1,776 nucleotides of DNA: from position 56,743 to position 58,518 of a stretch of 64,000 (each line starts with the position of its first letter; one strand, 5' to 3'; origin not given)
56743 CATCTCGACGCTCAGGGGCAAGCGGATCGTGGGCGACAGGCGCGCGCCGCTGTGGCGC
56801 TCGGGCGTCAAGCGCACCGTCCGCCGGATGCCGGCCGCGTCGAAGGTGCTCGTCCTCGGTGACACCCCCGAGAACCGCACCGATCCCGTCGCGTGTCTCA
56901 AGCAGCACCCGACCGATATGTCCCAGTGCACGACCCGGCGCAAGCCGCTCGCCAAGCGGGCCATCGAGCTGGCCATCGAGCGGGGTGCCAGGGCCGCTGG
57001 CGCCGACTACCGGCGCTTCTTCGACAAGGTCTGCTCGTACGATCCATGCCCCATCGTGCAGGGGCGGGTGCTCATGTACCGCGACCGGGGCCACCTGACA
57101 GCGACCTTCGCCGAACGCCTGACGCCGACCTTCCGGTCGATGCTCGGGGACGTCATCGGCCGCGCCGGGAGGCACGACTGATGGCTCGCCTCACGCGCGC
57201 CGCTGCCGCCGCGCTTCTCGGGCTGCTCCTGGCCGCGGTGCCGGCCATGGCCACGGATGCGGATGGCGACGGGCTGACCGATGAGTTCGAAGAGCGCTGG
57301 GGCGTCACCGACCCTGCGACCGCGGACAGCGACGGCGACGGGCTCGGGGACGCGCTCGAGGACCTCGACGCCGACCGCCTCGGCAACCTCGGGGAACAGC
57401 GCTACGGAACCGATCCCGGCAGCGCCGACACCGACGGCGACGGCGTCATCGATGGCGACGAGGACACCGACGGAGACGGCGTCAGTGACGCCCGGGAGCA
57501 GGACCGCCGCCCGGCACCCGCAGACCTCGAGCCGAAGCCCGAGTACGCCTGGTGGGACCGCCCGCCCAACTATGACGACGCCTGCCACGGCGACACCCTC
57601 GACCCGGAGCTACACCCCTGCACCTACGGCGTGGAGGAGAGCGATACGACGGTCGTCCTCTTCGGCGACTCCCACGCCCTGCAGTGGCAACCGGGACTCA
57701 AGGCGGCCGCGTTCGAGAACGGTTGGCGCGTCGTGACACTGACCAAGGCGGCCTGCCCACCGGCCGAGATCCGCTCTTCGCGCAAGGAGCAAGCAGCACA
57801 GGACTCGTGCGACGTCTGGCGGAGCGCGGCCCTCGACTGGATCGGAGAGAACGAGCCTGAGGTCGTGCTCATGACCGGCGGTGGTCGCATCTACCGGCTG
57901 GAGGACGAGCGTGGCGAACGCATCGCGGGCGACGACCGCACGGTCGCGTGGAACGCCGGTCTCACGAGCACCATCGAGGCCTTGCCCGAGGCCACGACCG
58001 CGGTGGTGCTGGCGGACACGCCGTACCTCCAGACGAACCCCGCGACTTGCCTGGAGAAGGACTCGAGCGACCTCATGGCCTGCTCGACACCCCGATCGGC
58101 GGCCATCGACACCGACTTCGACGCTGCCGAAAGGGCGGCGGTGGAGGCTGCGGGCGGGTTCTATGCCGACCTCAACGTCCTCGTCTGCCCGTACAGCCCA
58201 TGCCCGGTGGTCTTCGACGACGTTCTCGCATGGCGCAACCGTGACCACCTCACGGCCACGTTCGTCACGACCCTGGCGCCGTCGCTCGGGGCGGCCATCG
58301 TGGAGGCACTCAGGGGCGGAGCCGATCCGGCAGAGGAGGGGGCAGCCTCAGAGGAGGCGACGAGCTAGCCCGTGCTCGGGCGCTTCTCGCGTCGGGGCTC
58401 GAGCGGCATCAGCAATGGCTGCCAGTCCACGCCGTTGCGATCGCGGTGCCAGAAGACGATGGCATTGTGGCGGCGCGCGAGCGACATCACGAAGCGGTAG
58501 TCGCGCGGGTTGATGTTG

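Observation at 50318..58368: One AT3-SGNH acyltransferase followed by five translationally coupled, secreted TSP3-repeat/SGNH paralogues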

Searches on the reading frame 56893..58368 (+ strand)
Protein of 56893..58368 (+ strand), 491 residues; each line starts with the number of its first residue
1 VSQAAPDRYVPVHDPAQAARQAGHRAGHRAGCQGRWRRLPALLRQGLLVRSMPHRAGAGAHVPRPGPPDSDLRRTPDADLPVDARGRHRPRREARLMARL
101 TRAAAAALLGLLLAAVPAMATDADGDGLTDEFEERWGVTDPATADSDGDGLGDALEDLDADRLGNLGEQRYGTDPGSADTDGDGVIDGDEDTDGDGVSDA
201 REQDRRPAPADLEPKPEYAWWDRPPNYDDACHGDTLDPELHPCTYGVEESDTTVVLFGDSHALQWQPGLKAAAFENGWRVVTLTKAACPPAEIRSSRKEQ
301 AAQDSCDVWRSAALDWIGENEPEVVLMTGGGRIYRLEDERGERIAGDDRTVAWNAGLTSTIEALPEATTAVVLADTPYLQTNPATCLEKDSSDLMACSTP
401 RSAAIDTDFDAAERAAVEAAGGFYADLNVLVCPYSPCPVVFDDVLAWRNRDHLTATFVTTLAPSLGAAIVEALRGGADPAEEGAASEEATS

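Call 3: search_protein_families(library=pfam, proteins=[window:56893-58368:+], max_evalue=0.1)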
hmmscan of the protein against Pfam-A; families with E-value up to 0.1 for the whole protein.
window:56893-58368:+ (491 aa): 2 families
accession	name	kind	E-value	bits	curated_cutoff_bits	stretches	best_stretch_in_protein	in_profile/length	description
PF19040.6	SGNH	-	3.1e-27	96.3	27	1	231-463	2-244/248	SGNH domain (fused to AT3 domains)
PF18884.5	TSP3_bac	-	0.0012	19.1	25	1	122-134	1-13/22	Bacterial TSP3 repeat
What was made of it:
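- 57181..58368 (+): Paralogue P5, 395 aa. It is the last gene of the array in every syntenic locus, evolves most slowly, and is the copy closest to the AT3's own SGNH domain. Block V reads NRDH. PF19040 E 3.1e-27 (call 3).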

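Call 7: find_homologous_proteins(query=window:57181-58368:+)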
Query window:57181-58368:+ (395 aa): 801 proteins with E <= 0.001 among 8000 candidates; the best 120 are listed.
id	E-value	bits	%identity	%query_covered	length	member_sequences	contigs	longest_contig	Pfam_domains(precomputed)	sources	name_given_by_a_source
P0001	3.9e-233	792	90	95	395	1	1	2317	PF19040.7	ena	-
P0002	8.8e-211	718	82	99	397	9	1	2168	PF19040.7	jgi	jgi:hypothetical protein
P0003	1.8e-210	717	81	97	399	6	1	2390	PF19040.7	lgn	-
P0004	7.1e-200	682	78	98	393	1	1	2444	PF19040.7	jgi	jgi:hypothetical protein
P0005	1.4e-197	675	77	97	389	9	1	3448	PF19040.7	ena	-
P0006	8.6e-195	666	77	94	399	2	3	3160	PF19040.7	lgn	-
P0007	5.4e-191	653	75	96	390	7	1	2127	PF19040.7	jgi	jgi:hypothetical protein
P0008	1.6e-190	652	74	98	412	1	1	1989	PF19040.7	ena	-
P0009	1.8e-189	648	74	99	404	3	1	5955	PF19040.7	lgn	-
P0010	4.5e-189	647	74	97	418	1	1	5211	PF19040.7,PF18884.6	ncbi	-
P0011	6.4e-188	643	75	94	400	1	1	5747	PF19040.7,PF18884.6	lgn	-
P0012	1.7e-187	642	73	99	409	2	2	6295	PF19040.7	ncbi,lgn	ncbi:MAG: SGNH hydrolase domain-containing protein [Candidatus Limnocylindrales bacterium]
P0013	1.9e-187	641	73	98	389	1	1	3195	PF19040.7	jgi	jgi:hypothetical protein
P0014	2.5e-187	641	78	89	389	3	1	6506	PF19040.7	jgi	jgi:hypothetical protein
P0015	2.8e-186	638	77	91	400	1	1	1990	PF19040.7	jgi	jgi:hypothetical protein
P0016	3.7e-185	634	74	95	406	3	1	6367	PF19040.7,PF18884.6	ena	-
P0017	8.9e-184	629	73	93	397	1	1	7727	PF19040.7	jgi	jgi:SGNH domain (fused to AT3 domains)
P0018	5.0e-181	620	74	95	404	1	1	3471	PF19040.7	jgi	jgi:hypothetical protein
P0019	1.2e-179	616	72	94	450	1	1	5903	PF19040.7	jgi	-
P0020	5.0e-177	607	77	89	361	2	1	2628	PF19040.7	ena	-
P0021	4.3e-175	601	73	89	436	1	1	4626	PF19040.7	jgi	jgi:hypothetical protein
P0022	3.0e-172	591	69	93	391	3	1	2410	PF19040.7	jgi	jgi:hypothetical protein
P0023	1.1e-171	590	66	99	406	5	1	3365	PF19040.7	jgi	jgi:hypothetical protein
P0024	1.6e-171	589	70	95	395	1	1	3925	PF19040.7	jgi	jgi:hypothetical protein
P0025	2.6e-171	588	69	96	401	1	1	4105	PF19040.7,PF18884.6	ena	-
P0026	7.0e-171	587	71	90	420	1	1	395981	PF19040.7,PF18884.6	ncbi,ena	-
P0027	6.5e-170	584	70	87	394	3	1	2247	PF19040.7,PF18884.6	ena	-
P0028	2.6e-169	582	76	83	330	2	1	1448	PF19040.7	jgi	jgi:hypothetical protein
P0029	8.3e-168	577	65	100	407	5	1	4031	PF19040.7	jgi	jgi:hypothetical protein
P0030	3.8e-167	575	69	93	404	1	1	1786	PF19040.7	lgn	-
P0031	1.6e-165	569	65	98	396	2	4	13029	PF19040.7,PF18884.6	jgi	jgi:hypothetical protein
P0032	4.9e-162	558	65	97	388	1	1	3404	PF19040.7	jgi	-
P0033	4.7e-161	555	69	90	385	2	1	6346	PF19040.7,PF18884.6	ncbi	ncbi:MAG: SGNH hydrolase domain-containing protein [Chloroflexota bacterium]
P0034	4.7e-158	545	47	91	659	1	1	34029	PF19040.7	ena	-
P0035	6.5e-158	544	65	93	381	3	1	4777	PF19040.7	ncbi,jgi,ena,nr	ncbi:MAG: hypothetical protein DRQ55_18320 [Planctomycetota bacterium]|nr:MAG: hypothetical protein 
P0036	2.8e-151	522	66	89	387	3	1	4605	PF19040.7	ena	-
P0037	1.0e-150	521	62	96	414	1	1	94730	PF19040.7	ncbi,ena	-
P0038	1.8e-149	516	64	88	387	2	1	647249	PF19040.7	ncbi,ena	-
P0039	2.4e-148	513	47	94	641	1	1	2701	PF19040.7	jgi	jgi:hypothetical protein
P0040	2.1e-146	506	59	98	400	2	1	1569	PF19040.7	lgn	-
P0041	8.5e-145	501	61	96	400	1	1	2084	PF19040.7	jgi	jgi:hypothetical protein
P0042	2.1e-144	500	63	91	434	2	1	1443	PF19040.7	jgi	jgi:hypothetical protein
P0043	1.7e-142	493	62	97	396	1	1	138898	PF19040.7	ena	-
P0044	1.1e-141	491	62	89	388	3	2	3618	PF19040.7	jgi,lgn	jgi:hypothetical protein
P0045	4.1e-141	489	60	97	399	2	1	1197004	PF19040.7,PF18884.6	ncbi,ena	-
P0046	5.7e-140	485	60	90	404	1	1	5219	PF19040.7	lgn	-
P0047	1.3e-134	468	57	90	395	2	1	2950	PF19040.7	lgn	-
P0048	1.6e-134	467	59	89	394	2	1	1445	PF19040.7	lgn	-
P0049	1.7e-134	467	56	95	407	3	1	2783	PF19040.7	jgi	jgi:hypothetical protein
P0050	4.1e-134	466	60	88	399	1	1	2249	PF19040.7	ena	-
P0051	5.9e-132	459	60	85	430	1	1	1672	PF19040.7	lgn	-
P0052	1.3e-131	458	58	93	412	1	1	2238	PF19040.7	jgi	jgi:hypothetical protein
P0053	4.4e-131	456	57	92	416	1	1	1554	PF19040.7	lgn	-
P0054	7.0e-131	455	58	90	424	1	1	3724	PF19040.7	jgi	jgi:hypothetical protein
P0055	4.9e-130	452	58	90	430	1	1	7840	PF19040.7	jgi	jgi:hypothetical protein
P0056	6.9e-130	452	55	95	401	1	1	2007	PF19040.7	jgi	jgi:hypothetical protein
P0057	1.3e-128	448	57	92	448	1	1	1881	PF19040.7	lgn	-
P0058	2.2e-128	447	57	92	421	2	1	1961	PF19040.7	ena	-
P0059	3.3e-128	446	59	89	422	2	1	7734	PF19040.7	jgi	jgi:hypothetical protein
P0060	7.7e-128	445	56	94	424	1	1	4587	PF19040.7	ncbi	-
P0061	2.1e-127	444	57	87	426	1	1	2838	PF19040.7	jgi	jgi:hypothetical protein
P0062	3.2e-127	443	57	91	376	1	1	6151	PF19040.7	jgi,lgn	jgi:hypothetical protein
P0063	7.5e-127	442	55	96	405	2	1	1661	PF19040.7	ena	-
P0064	9.5e-127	442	59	89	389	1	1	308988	PF19040.7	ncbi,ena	-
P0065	3.6e-126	440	57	89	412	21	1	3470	PF19040.7,PF18884.6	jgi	jgi:hypothetical protein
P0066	4.3e-126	439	55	92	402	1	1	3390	PF19040.7,PF18884.6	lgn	-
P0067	1.4e-125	438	56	87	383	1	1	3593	PF19040.7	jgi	jgi:hypothetical protein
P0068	7.4e-125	435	55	90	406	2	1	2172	PF19040.7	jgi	jgi:hypothetical protein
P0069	9.2e-125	435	55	92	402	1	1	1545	PF19040.7,PF18884.6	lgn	-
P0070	1.3e-124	435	54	93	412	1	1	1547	PF19040.7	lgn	-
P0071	2.1e-124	434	56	90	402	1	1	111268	PF19040.7,PF18884.6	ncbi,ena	-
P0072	3.3e-123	430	52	95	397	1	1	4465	PF19040.7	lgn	-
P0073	3.7e-123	430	55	91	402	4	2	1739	PF19040.7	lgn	-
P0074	4.3e-123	430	55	89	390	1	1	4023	PF19040.7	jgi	-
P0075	6.2e-122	426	55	90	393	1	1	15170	PF19040.7,PF18884.6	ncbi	-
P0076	1.7e-120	421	46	90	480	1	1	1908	PF19040.7,PF18884.6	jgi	jgi:hypothetical protein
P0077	5.7e-118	413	56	86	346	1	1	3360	PF19040.7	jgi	jgi:hypothetical protein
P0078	1.1e-117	412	57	85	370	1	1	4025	PF19040.7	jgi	jgi:hypothetical protein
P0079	5.0e-117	410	47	89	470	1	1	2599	PF19040.7,PF18884.6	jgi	jgi:SGNH domain (fused to AT3 domains)/Bacterial TSP3 repeat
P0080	9.7e-116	405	56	83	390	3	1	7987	PF19040.7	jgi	jgi:hypothetical protein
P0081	3.8e-115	403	56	81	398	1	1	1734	PF19040.7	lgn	-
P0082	3.2e-114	400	52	91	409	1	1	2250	PF19040.7,PF18884.6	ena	-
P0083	3.9e-111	390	53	85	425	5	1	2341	PF19040.7,PF18884.6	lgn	-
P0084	1.0e-110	389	46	90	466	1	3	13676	PF19040.7,PF18884.6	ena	-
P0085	2.4e-109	384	55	79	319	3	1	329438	PF19040.7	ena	-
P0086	7.0e-109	383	50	94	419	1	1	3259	PF19040.7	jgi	jgi:hypothetical protein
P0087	8.1e-109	383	51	91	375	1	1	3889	PF19040.7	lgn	-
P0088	2.9e-108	381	56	76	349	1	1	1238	PF19040.7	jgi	jgi:hypothetical protein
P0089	3.7e-108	380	61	70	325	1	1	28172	PF19040.7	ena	-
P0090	3.9e-108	380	50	88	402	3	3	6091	PF19040.7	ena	-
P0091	4.7e-108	380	50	93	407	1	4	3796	PF19040.7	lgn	-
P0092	1.2e-107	379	57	77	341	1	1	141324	PF19040.7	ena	-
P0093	2.1e-107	378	50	89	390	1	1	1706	PF19040.7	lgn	-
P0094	3.7e-107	377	48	90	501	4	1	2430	PF13473.13,PF19040.7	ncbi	-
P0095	1.6e-106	375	49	95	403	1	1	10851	PF19040.7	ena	-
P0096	6.2e-106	373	50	91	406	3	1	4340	PF19040.7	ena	-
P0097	8.8e-106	373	49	95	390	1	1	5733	PF19040.7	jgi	jgi:hypothetical protein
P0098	3.0e-105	371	50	91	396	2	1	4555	PF19040.7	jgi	jgi:hypothetical protein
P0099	4.7e-105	370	49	89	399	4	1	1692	PF19040.7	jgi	jgi:hypothetical protein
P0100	5.8e-105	370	50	91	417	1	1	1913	PF19040.7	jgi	jgi:SGNH domain (fused to AT3 domains)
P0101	6.4e-105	370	47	100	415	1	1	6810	PF19040.7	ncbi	-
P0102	7.6e-105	370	44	90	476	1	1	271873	PF19040.7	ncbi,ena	-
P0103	1.6e-104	368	49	96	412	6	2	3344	PF19040.7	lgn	-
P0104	2.0e-104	368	49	91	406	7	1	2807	PF19040.7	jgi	jgi:hypothetical protein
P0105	4.3e-104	367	47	98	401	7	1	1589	PF19040.7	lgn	-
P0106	5.3e-104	367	49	89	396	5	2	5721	PF19040.7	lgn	-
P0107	7.4e-104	366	49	91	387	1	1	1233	PF19040.7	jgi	jgi:hypothetical protein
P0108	1.9e-103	365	47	96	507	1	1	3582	PF13473.13,PF19040.7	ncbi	-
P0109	2.5e-103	365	45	96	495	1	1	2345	PF13473.13,PF19040.7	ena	-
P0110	3.4e-103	364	49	89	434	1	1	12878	PF19040.7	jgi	jgi:hypothetical protein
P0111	1.0e-102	362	47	93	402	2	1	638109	PF19040.7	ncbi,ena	-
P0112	2.1e-102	361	49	92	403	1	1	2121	PF19040.7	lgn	-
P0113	1.9e-101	358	49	94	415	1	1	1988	PF19040.7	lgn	-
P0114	2.8e-101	358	44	90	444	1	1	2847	PF19040.7,PF18884.6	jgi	jgi:hypothetical protein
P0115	5.0e-101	357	47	98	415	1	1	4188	PF19040.7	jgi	jgi:hypothetical protein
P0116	1.0e-100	356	48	93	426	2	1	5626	PF19040.7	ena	-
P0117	2.2e-100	355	47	91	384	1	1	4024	PF19040.7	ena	-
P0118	2.9e-100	354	46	95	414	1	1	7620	PF19040.7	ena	-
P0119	5.6e-100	353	43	90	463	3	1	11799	PF19040.7,PF18884.6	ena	-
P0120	2.5e-99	351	49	90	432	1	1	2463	PF19040.7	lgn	-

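Call 8: find_encoding_contigs(protein=P0026, flank=10000, max_places=3)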
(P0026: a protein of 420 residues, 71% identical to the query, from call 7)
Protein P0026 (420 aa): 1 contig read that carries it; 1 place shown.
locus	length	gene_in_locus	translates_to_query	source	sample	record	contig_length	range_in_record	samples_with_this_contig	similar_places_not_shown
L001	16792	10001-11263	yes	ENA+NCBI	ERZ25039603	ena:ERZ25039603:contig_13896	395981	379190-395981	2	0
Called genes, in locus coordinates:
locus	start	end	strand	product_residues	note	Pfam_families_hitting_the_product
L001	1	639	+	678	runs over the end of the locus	PF01757:Acyl_transf_3, PF19040:SGNH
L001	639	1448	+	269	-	-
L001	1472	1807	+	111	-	PF19040:SGNH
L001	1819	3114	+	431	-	PF19040:SGNH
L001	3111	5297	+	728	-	PF19040:SGNH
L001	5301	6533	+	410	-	PF19040:SGNH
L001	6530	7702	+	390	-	PF19040:SGNH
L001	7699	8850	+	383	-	PF19040:SGNH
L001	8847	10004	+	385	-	PF19040:SGNH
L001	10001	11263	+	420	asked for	PF18884:TSP3_bac (faint), PF19040:SGNH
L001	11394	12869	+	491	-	PF00884:Sulfatase, PF01663:Phosphodiest (faint), PF16347:SGSH_C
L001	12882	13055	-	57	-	-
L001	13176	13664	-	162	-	PF01814:Hemerythrin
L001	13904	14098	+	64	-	-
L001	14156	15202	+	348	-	PF01384:PHO4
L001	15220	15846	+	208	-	PF01865:PhoU_div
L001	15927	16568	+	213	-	PF06736:TMEM175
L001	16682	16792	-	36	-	?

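Call 9: find_encoding_contigs(protein=P0045, flank=10000, max_places=3)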
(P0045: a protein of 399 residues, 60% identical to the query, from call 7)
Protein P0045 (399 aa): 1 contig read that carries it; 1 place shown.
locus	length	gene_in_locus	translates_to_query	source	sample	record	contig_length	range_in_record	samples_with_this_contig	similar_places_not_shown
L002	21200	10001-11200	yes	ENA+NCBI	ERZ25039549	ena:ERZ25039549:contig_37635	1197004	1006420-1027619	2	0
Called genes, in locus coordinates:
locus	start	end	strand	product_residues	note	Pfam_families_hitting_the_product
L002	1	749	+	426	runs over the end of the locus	PF01547:SBP_bac_1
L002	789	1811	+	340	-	PF00528:BPD_transp_1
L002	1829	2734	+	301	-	PF00528:BPD_transp_1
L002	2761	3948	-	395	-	PF10509:GalKase_gal_bdg, PF00288:GHMP_kinases_N, PF08544:GHMP_kinases_C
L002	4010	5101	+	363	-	PF06662:C5-epim_C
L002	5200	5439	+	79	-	-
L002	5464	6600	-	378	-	PF01266:DAO (faint), PF07992:Pyr_redox_2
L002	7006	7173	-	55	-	-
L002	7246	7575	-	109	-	-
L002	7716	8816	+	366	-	PF19040:SGNH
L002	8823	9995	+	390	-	PF19040:SGNH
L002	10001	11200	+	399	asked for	PF18884:TSP3_bac (faint), PF19040:SGNH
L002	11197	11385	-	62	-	-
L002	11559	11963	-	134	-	-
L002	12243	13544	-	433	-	PF22842:Pel9A-like_beta_helix (faint), PF13229:Beta_helix, PF05048:NosD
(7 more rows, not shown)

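Call 12: find_related_loci(query=A2, collection=genome_contigs, flank=10000)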
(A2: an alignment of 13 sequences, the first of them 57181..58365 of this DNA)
Query A2 (395 aa) in genome_contigs; peptide patterns used: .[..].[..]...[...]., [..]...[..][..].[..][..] (x = any residue, [..] = any of these).
123 stretches matched a pattern; 52 encode a relative of the query (tblastn E <= 1e-3); 45 distinct loci.
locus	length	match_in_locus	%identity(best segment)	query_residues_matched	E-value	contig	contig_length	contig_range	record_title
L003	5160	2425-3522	77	25-390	0e+0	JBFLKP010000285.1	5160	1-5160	MAG: Candidatus Limnocylindrales bacterium isolate RS2.bin12 k97_686867, whole genome shotgun sequence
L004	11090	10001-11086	76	26-387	2e-172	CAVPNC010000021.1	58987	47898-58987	MAG: uncultured Chloroflexia bacterium isolate MFD09964.bin.2.136 genome assembly, contig: contig_74408, whole genome sh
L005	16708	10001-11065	71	26-380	5e-164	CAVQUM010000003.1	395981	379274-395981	MAG: uncultured Chloroflexia bacterium isolate MFD09964.bin.2.52 genome assembly, contig: contig_13896, whole genome sho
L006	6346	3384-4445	69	24-377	3e-154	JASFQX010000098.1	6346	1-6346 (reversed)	MAG: Chloroflexota bacterium isolate D0819U12remetaG_Bin_354 D0819U12remetaG_FD_scaffold_865_c1, whole genome shotgun se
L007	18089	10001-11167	62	4-385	1e-146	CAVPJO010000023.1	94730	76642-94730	MAG: uncultured Chloroflexia bacterium isolate MFD09964.bin.2.79 genome assembly, contig: contig_86078, whole genome sho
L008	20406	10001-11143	62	9-377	2e-140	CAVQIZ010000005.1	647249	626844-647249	MAG: uncultured Chloroflexia bacterium isolate MFD09779.bin.2.43 genome assembly, contig: contig_46545, whole genome sho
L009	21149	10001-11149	60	3-385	1e-132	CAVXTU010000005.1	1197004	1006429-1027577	MAG: uncultured Chloroflexia bacterium isolate MFD05684.bin.2.84 genome assembly, contig: contig_37635, whole genome sho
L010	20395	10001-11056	55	26-377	1e-122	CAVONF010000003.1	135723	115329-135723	MAG: uncultured Chloroflexia bacterium isolate MFD09779.bin.3.295 genome assembly, contig: contig_18026, whole genome sh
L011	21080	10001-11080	58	18-377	4e-116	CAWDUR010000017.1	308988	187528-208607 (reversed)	MAG: uncultured Chloroflexia bacterium isolate MFD05674.bin.3.445 genome assembly, contig: contig_37457, whole genome sh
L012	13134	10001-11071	55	26-382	1e-112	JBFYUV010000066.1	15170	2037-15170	MAG: Chloroflexota bacterium isolate PPR_0304 k121_4425020, whole genome shotgun sequence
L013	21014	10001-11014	56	32-369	3e-112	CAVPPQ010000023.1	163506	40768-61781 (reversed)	MAG: uncultured Chloroflexia bacterium isolate MFD09848.bin.1.119 genome assembly, contig: contig_42393, whole genome sh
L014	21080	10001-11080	55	18-377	7e-129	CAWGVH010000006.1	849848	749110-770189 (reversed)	MAG: uncultured Chloroflexia bacterium isolate MFD02809.bin.2.210 genome assembly, contig: contig_64370, whole genome sh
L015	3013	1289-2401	46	8-377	1e-100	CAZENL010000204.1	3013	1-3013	MAG TPA_asm: uncultured Anaerolineaceae bacterium isolate binchicken_co54_452 genome assembly, contig: NODE_69097_length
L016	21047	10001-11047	46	25-373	1e-95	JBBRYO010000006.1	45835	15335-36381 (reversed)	MAG: Candidatus Limnocylindrales bacterium isolate La5_metabat2.116 La5_metabat2.116_K_215594_L_45835_cov_48.0390, whole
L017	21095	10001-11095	49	32-395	9e-94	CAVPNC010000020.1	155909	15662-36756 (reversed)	MAG: uncultured Chloroflexia bacterium isolate MFD09964.bin.2.136 genome assembly, contig: contig_7084, whole genome sho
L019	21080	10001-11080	46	17-377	1e-99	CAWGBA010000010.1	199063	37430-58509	MAG: uncultured Chloroflexia bacterium isolate MFD06714.bin.2.115 genome assembly, contig: contig_59903, whole genome sh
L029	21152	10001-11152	39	10-378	2e-78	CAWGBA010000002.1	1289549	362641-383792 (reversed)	MAG: uncultured Chloroflexia bacterium isolate MFD06714.bin.2.115 genome assembly, contig: contig_27182, whole genome sh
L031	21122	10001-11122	41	3-378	1e-75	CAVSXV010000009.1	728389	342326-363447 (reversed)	MAG: uncultured Chloroflexia bacterium isolate MFD05684.bin.2.109 genome assembly, contig: contig_52211, whole genome sh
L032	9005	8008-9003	44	26-357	3e-83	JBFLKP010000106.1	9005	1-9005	MAG: Candidatus Limnocylindrales bacterium isolate RS2.bin12 k97_136459, whole genome shotgun sequence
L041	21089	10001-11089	41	17-379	3e-77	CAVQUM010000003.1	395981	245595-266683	MAG: uncultured Chloroflexia bacterium isolate MFD09964.bin.2.52 genome assembly, contig: contig_13896, whole genome sho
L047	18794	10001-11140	43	6-379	2e-86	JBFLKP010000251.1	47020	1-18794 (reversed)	MAG: Candidatus Limnocylindrales bacterium isolate RS2.bin12 k97_479503, whole genome shotgun sequence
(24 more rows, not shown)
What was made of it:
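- Tried and rejected: The lineage is inferred from the closest relatives (calls 7, 12).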

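Call 25: predict_structure(alignment_id=A3)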
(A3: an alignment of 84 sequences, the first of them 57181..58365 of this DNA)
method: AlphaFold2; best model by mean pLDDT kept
length: 395 residues; sequences in the alignment: 84
mean_pLDDT: 93.9   pTM: 0.88
mean pLDDT of the five models: 93.9, 93.2, 93.0, 92.9, 92.3
residues with pLDDT >= 90: 348; 70-90: 23; 50-70: 16; < 50: 8
segments of 3 or more residues with pLDDT < 50: 383-387, 393-395
pLDDT, mean of each block of 10 residues (from residue 1): 74 78 87 98 98 98 98 98 98 98 97 98 96 94 97 98 98 98 98 94 89 98 99 93 94 97 98 97 98 98 97 97 98 98 98 98 98 93 51 49
secondary structure, 60 per line:
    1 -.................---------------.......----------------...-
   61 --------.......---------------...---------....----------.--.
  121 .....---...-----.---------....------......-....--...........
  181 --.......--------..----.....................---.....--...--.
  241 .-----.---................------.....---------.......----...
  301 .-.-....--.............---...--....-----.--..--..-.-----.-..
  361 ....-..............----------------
elements in order: H2-18 H34-40 H69-75 H103-106 H120-125 E147-150 E157-162 H164-167 H170-180 E183-189 H204-224 E228-232 H251-266 E273-277 H287-293 H298-301 H305-308 H311-323 E327-329 H332-335 H359-364 H366-379
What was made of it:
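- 57181..58368 (+): AlphaFold2 model pLDDT 93.9, pTM 0.88 (call 25).
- On SGNH-AT3 family (PF19040): paralogues P1-P5: Model pLDDT 93.9 (call 25).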

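Call 27: search_solved_structures(query=A3, max_evalue=1, show_alignments=2)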
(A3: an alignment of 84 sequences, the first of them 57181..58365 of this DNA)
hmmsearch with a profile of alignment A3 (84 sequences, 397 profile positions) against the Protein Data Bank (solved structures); distinct sequences matched with E-value up to 1: 5.
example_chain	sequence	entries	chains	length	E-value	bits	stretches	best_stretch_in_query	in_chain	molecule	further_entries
7c7r_B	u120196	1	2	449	0.00023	23.5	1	26-66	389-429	Biofilm-associated surface protein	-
7c7u_A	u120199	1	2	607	0.00026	23.3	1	26-66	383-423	Biofilm-associated surface protein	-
6se1_A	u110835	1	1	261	0.094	14.9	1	141-243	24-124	Putative lipopolysaccharide modification acyltransferase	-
3fby_A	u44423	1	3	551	0.25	13.5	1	27-110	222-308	Cartilage oligomeric matrix protein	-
9n2d_D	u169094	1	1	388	0.38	12.9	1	50-108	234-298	Bam M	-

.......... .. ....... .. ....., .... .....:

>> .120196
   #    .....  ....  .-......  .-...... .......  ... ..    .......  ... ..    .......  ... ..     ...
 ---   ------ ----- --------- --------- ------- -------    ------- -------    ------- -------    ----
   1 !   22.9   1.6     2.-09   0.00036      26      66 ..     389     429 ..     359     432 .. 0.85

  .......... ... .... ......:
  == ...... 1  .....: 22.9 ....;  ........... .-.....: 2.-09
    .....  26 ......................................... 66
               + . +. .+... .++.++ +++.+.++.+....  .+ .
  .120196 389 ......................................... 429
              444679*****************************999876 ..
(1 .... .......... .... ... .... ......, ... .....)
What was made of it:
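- On Bacterial TSP3 repeat (PF18884): Bap 7c7r hits at E 2e-4 (call 27).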
